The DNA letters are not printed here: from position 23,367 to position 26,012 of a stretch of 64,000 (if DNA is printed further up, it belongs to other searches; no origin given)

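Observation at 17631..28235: Candidate uncharacterised sigma54-controlled uptake and processing module: TonB receptor, DUF1549/1553, DUF1501 and a sensor-less bEBP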

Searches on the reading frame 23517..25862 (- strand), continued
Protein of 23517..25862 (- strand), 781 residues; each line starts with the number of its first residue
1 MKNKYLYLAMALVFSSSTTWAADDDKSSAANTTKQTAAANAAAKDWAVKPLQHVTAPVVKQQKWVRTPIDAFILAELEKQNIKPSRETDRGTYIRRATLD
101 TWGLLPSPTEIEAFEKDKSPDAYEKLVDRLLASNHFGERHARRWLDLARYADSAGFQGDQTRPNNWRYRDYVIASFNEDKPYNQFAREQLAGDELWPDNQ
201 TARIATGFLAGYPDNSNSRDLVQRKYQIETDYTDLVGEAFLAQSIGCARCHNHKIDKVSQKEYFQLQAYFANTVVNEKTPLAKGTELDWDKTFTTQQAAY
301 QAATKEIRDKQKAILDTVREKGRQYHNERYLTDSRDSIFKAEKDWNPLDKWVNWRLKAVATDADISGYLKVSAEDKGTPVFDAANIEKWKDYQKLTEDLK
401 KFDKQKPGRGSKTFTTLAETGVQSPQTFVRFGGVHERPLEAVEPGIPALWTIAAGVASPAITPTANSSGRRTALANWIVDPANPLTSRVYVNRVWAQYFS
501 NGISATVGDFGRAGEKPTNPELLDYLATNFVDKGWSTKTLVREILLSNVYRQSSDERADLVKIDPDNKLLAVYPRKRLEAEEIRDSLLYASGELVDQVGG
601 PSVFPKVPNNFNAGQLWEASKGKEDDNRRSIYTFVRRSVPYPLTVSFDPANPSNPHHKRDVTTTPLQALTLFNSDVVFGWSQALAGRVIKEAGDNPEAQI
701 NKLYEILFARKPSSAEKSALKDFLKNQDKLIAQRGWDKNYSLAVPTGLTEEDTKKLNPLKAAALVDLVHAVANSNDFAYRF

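Call 68: search_protein_families(library=pfam, proteins=[L021:20011-21075:+, L003:21212-22222:+, L018:18275-18958:+, L063:5303-6148:-, L020:2804-3649:+, L063:7357-8865:-, L030:4073-4603:-, L009:2354-3382:+, L003:20536-21081:+, L007:19876-21918:-], max_evalue=0.0001)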
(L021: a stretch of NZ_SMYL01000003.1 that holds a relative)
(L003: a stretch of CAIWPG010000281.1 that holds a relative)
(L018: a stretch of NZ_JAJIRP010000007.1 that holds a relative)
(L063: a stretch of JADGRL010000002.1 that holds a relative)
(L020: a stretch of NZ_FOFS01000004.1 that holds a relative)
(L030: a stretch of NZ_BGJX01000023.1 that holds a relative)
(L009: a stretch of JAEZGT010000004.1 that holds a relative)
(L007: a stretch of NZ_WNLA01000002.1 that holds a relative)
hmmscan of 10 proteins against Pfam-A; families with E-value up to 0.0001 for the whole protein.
L021:20011-21075:+ (354 aa): 3 families
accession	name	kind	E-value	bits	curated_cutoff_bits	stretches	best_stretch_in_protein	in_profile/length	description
PF13531.11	SBP_bac_11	-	1.6e-41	143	25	1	62-302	13-227/227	Bacterial extracellular solute-binding protein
PF01547.30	SBP_bac_1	-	4.7e-14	53.5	26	1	56-294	6-307/307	Bacterial extracellular solute-binding protein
PF13343.11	SBP_bac_6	-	1.1e-08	35.3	24.6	1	151-324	81-236/245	Bacterial extracellular solute-binding protein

L003:21212-22222:+ (336 aa): 1 family
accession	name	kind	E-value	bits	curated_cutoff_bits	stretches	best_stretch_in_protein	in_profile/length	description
PF00132.30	Hexapep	-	1.6e-08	34.3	27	1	273-307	1-35/36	Bacterial transferase hexapeptide (six repeats)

L018:18275-18958:+ (227 aa): 2 families
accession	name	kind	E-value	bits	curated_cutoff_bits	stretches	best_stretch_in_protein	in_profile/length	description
PF00005.33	ABC_tran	-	5.6e-24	85.7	25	1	26-178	2-136/137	ABC transporter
PF13304.12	AAA_21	-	2.7e-06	28.1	27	0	42-61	6-25/304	AAA domain, putative AbiEii toxin, Type IV TA system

L063:5303-6148:- (281 aa): 1 family
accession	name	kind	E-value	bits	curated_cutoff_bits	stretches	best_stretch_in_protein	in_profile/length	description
PF00528.27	BPD_transp_1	-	4.7e-25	88.8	26.4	1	105-273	2-182/184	Binding-protein-dependent transport system inner membrane component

L020:2804-3649:+ (281 aa): 0 families

L063:7357-8865:- (502 aa): 0 families

L030:4073-4603:- (176 aa): 1 family
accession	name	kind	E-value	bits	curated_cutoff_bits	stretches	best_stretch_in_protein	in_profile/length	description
PF03928.20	HbpS-like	-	5.2e-30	104.5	25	1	47-169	4-128/128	Haem degrading protein HbpS-like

L009:2354-3382:+ (342 aa): 4 families
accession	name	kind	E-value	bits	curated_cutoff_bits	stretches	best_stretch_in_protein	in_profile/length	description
PF08450.18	SGL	-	2.8e-40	138.9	26.3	1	74-322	2-243/246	SMP-30/Gluconolactonase/LRE-like region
PF24684.1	Vgb_lyase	-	1.3e-08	34.4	50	1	78-227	144-283/290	Virginiamycin B lyase family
PF01731.26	Arylesterase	-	5.4e-08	33.4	21.3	1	185-239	32-85/86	Arylesterase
PF01436.27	NHL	-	8.1e-06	26.1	20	0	156-176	1-21/28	NHL repeat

L003:20536-21081:+ (181 aa): 1 family
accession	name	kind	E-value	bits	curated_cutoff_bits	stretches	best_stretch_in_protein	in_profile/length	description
PF00581.25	Rhodanese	-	3.7e-14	53.4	22.2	1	58-157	1-98/102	Rhodanese-like domain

L007:19876-21918:- (680 aa): 2 families
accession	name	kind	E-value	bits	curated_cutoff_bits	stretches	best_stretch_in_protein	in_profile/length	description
PF16327.10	CcmF_C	-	6e-116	387.6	28.7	1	331-654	1-323/323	Cytochrome c-type biogenesis protein CcmF C-terminal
PF01578.25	Cytochrom_C_asm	-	8.7e-53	179.5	29.9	1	105-311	1-206/212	Cytochrome C assembly protein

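Call 76: predict_structure(alignment_id=A1)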
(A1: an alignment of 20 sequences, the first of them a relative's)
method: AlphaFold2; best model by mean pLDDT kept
length: 781 residues; sequences in the alignment: 20
mean_pLDDT: 51.1   pTM: 0.35
mean pLDDT of the five models: 51.1, 49.7, 48.3, 47.6, 45.6
residues with pLDDT >= 90: 11; 70-90: 173; 50-70: 183; < 50: 414
segments of 3 or more residues with pLDDT < 50: 1-53, 87-92, 94-106, 118-120, 134-162, 208-283, 330-340, 344-357, 409-454, 498-519, 548-618, 620-674, 774-781
pLDDT, mean of each block of 10 residues (from residue 1): 36 33 24 26 29 59 63 65 50 44 47 51 58 47 37 40 54 65 71 69 54 29 31 33 27 28 41 34 55 73 84 88 66 41 46 45 80 85 90 88 67 32 27 26 37 50 54 66 58 52 33 34 65 70 56 36 36 26 30 26 33 40 39 27 28 29 29 50 82 86 78 80 81 62 77 79 80 41 24
secondary structure, 60 per line:
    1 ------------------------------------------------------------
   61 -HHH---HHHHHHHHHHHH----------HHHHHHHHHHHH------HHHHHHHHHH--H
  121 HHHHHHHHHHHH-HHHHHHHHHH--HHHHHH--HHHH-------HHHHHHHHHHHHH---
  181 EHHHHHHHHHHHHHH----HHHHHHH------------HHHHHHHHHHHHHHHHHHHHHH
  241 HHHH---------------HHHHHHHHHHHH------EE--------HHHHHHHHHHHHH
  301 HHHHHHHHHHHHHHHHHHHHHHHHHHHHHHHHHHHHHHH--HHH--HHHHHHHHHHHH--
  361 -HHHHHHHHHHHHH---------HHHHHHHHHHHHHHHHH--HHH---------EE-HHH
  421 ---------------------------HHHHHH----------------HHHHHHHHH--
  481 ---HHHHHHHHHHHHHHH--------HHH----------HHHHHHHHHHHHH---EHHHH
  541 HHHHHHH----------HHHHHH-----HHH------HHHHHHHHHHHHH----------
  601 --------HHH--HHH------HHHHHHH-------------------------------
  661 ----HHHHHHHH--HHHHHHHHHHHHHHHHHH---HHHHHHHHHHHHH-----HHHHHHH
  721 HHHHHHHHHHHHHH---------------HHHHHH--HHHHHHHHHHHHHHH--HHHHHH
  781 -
elements in order (helices of 4 or more, strands of 3 or more residues): H68-79 H90-101 H108-117 H120-132 H134-143 H146-151 H154-157 H165-177 H182-195 H200-206 H219-244 H260-271 H288-339 H347-358 H362-374 H384-400 H448-453 H470-478 H484-498 H520-532 H537-547 H558-563 H578-590 H623-629 H665-672 H675-692 H696-708 H714-734 H750-755 H758-772 H775-780

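Call 116: search_protein_representatives(protein=window:23517-25862:-)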
Query: 781 residues. Proteins with E-value up to 0.001 (for the whole library): 38653; up to 1e-10: 24719; up to 1e-30: 10042. The best 150 are listed.
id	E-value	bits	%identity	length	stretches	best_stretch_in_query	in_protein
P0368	3.8e-285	964.6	58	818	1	30-781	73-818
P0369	3.3e-215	733.3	47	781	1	44-780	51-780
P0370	1.6e-211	721.1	50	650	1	128-780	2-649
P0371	6.1e-162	557.2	43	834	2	45-361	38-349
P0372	6.6e-159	547.1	44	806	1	40-734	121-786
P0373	8.3e-146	503.8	41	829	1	24-726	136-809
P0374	2.0e-145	502.6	46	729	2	417-727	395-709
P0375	2.8e-139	482.2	46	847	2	437-779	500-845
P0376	1.8e-136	473.0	64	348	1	190-527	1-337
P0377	2.3e-136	472.6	40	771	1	31-779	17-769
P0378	1.6e-135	469.8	41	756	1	45-732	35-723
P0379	2.2e-135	469.4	44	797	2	46-286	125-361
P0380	3.1e-135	468.8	40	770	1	42-779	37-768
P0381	1.7e-134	466.4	47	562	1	41-593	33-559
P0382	1.2e-133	463.6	44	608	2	36-284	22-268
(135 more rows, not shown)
